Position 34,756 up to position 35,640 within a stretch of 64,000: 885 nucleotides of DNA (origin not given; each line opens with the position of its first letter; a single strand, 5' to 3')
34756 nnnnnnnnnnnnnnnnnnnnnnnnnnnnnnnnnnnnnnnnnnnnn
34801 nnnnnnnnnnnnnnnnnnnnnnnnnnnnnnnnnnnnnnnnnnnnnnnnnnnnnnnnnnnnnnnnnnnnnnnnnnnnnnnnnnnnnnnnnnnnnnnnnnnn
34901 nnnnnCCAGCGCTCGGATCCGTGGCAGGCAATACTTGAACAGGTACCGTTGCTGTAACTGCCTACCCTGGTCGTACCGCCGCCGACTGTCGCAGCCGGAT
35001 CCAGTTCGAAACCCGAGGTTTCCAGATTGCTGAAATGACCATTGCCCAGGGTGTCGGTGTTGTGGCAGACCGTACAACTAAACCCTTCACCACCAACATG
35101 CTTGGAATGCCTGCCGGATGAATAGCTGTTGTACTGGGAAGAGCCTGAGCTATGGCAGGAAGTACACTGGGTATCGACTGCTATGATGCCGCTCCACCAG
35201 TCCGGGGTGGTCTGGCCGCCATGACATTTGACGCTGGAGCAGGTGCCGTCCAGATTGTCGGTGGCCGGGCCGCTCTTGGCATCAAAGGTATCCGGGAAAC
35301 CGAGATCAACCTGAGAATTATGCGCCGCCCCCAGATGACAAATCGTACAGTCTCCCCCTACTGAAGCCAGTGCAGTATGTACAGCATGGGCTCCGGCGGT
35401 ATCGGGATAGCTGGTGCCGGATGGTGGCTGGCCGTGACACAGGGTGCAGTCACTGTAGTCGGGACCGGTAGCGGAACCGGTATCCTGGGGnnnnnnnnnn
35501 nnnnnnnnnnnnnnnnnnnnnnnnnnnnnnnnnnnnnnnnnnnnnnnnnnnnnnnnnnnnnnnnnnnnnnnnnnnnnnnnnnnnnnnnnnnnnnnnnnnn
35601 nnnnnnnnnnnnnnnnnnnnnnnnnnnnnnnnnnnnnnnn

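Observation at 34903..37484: Modular cytochrome c lipoprotein with five monohaem modules plus a Geobacter-type CX4CH...CXXCH domain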

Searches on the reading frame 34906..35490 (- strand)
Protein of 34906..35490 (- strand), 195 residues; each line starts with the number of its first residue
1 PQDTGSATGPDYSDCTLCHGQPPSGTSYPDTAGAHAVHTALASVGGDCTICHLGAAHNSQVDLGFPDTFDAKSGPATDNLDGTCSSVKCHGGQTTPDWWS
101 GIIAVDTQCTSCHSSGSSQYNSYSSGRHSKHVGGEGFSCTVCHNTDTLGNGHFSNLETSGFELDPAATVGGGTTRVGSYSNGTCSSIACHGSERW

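Call 45: search_solved_structures(query=window:34906-35490:-, max_evalue=10, show_alignments=3)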
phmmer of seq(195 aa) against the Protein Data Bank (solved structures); distinct sequences matched with E-value up to 10: 3.
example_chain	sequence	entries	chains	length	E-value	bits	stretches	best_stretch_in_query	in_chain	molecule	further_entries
1h1o_A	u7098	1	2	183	0.28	14.2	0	12-35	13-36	CYTOCHROME C-552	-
8z82_C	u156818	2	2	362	2.7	11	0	123-151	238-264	Photosynthetic reaction center cytochrome c subunit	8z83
9h19_C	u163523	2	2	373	9.9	9.2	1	123-153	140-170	Photosynthetic reaction center cytochrome c subunit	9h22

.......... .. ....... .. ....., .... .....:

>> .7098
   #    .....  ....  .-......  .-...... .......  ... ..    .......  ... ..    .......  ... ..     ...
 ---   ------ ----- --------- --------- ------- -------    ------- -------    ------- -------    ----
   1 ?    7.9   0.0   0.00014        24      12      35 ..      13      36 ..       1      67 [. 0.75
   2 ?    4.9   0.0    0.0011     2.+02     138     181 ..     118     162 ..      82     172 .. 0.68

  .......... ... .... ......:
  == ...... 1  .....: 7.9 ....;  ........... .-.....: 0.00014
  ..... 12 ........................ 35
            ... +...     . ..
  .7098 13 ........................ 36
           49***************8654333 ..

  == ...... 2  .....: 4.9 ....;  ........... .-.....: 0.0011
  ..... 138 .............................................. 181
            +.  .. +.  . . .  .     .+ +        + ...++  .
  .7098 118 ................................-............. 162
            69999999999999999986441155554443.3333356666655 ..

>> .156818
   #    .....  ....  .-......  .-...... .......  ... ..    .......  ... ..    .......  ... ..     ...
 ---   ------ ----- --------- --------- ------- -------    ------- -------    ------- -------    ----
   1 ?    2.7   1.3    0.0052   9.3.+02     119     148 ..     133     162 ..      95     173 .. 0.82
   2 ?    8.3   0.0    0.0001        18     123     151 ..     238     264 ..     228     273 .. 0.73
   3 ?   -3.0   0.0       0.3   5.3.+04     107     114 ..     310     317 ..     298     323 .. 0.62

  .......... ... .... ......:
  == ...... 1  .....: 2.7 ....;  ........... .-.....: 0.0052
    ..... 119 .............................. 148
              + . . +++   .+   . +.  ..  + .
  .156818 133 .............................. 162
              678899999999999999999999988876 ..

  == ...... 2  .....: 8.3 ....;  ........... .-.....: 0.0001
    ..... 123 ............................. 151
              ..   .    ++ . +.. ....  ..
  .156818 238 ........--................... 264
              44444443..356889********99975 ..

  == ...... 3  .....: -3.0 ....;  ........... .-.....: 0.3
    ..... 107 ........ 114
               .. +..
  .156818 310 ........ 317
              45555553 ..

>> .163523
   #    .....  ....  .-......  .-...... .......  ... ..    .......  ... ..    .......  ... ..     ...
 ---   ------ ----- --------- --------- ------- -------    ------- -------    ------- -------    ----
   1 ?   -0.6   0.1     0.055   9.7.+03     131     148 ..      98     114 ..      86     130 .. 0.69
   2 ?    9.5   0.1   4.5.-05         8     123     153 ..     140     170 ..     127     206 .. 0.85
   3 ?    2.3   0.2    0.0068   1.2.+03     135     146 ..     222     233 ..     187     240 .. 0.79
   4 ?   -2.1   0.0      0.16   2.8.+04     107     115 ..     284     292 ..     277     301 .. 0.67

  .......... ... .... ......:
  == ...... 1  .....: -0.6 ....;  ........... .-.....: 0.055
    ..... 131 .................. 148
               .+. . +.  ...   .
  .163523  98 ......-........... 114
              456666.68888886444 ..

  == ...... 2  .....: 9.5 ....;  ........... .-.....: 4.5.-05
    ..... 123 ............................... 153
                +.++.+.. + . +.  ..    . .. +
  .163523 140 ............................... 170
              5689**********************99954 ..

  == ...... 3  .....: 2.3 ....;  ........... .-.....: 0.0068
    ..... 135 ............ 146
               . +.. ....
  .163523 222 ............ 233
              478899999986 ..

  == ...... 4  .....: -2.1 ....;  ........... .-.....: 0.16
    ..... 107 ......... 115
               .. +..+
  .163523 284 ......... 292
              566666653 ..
